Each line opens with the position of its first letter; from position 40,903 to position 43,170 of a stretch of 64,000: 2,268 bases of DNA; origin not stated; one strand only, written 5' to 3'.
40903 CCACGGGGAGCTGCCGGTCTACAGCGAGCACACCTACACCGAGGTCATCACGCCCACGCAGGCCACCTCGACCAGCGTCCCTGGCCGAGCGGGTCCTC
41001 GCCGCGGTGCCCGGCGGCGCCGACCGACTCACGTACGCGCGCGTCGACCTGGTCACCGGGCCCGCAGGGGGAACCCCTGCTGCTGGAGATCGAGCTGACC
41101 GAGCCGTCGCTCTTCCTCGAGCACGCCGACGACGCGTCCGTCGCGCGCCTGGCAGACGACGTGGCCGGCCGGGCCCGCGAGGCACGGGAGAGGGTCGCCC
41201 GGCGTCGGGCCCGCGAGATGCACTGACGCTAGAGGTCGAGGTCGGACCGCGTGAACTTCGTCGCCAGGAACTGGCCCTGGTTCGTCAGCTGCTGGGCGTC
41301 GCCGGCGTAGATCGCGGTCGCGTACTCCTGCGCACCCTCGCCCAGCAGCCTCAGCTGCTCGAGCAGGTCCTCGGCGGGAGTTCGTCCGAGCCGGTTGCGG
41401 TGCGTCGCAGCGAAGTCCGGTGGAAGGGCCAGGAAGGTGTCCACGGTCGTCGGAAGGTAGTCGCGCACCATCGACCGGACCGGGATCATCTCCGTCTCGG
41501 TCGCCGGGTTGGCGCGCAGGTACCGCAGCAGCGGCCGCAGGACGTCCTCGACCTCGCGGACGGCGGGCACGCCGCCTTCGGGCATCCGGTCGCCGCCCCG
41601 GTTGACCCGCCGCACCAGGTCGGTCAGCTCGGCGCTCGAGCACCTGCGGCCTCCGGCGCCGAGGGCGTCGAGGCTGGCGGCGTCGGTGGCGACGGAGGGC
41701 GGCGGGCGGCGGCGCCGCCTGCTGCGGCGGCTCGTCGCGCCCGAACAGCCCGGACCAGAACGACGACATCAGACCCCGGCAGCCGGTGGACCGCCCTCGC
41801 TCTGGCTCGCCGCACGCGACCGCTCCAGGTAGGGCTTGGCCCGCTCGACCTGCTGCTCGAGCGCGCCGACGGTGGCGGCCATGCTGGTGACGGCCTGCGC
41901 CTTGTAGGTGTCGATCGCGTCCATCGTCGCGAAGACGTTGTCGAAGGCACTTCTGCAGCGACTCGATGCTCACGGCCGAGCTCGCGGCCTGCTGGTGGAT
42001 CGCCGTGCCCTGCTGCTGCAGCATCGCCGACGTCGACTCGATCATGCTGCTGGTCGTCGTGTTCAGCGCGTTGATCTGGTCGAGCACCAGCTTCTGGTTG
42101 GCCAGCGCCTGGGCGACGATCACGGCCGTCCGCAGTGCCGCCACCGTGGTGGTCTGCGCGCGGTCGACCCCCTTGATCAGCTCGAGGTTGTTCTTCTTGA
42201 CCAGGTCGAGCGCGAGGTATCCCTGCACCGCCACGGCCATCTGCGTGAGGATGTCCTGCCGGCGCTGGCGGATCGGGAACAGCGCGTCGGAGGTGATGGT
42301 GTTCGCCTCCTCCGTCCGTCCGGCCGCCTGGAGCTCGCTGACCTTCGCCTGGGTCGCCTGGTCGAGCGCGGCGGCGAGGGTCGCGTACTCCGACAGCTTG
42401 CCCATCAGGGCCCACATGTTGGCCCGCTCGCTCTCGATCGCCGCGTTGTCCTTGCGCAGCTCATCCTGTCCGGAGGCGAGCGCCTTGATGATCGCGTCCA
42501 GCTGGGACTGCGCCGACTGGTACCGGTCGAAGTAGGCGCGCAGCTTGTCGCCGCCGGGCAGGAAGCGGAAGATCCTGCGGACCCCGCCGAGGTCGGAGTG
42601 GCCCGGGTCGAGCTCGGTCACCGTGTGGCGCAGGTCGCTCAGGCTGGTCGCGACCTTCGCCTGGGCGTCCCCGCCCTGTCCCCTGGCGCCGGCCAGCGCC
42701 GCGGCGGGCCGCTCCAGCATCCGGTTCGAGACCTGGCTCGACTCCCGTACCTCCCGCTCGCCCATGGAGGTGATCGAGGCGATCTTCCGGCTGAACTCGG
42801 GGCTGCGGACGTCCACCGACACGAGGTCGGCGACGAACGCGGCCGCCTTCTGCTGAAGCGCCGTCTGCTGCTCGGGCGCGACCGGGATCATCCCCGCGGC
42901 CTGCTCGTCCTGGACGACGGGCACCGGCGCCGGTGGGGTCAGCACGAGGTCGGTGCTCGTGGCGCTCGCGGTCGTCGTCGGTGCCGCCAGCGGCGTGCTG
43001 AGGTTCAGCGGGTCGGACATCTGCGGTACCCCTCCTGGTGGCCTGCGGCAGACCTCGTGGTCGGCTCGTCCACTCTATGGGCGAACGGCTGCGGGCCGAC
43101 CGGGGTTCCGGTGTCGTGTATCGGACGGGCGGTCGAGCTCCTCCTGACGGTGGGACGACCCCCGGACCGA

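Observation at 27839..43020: Two-armed ter supercluster carrying the full set of genes for a predicted but uncharacterised nucleoside-like metabolite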

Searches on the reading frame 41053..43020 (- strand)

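Call 6: search_protein_families(library=pfam, proteins=[window:41053-43020:-], max_evalue=0.01)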
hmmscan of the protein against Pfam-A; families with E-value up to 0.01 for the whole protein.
window:41053-43020:- (655 aa): 1 family
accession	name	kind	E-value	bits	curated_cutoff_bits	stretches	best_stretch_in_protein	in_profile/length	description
PF05816.16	TelA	-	1.1e-75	255.3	30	1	74-359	2-291/332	Toxic anion resistance protein (TelA)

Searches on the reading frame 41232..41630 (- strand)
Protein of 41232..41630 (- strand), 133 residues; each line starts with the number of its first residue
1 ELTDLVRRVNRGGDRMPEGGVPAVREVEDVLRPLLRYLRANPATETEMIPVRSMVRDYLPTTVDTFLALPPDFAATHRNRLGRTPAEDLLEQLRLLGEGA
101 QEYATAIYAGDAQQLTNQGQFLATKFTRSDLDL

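Call 85: search_protein_representatives(protein=window:41232-41630:-)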
Query: 133 residues. Proteins with E-value up to 0.001 (for the whole library): 521; up to 1e-10: 102; up to 1e-30: 7. The best 150 are listed.
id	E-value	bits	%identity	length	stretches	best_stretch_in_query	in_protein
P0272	3.8e-70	250.2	88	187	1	1-133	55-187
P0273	8.5e-48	178.0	75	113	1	22-133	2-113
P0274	1.8e-47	176.9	69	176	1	2-133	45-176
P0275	3.0e-38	147.2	70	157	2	1-93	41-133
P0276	1.4e-34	135.3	53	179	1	1-133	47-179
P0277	4.1e-33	130.5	52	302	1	2-133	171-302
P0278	5.1e-33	130.2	54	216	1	1-133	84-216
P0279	5.9e-30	120.3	49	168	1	3-133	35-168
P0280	2.6e-29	118.3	52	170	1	2-133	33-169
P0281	1.6e-26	109.3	46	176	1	1-133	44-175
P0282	2.2e-26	108.8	45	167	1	1-133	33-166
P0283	5.2e-25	104.4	46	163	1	9-133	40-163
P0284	7.9e-25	103.8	47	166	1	9-133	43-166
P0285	1.5e-23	99.7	77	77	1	2-65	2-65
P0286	2.9e-23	98.7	35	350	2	30-129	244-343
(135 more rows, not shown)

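Call 87: search_protein_families(library=pfam, alignment_id=A3, max_evalue=0.01)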
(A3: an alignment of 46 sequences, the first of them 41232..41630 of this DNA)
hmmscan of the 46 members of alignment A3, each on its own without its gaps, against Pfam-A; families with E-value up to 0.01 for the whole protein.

A. member 1, window:41232-41630:- (133 aa): 0 families

B. families by the number of members that match (of 46 scanned): 7 families
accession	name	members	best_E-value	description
PF04024.17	PspC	5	2e-20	PspC domain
PF19979.4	DUF6415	2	0.0018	Family of unknown function (DUF6415)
PF12731.12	Mating_N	1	0.0003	Mating-type protein beta 1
PF11716.13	MDMPI_N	1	0.0013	Mycothiol maleylpyruvate isomerase N-terminal domain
PF07336.16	ABATE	1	0.0018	Putative stress-induced transcription regulator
PF17624.7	US30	1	0.0088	Family of unknown function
PF05425.18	CopD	1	0.0095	Copper resistance protein D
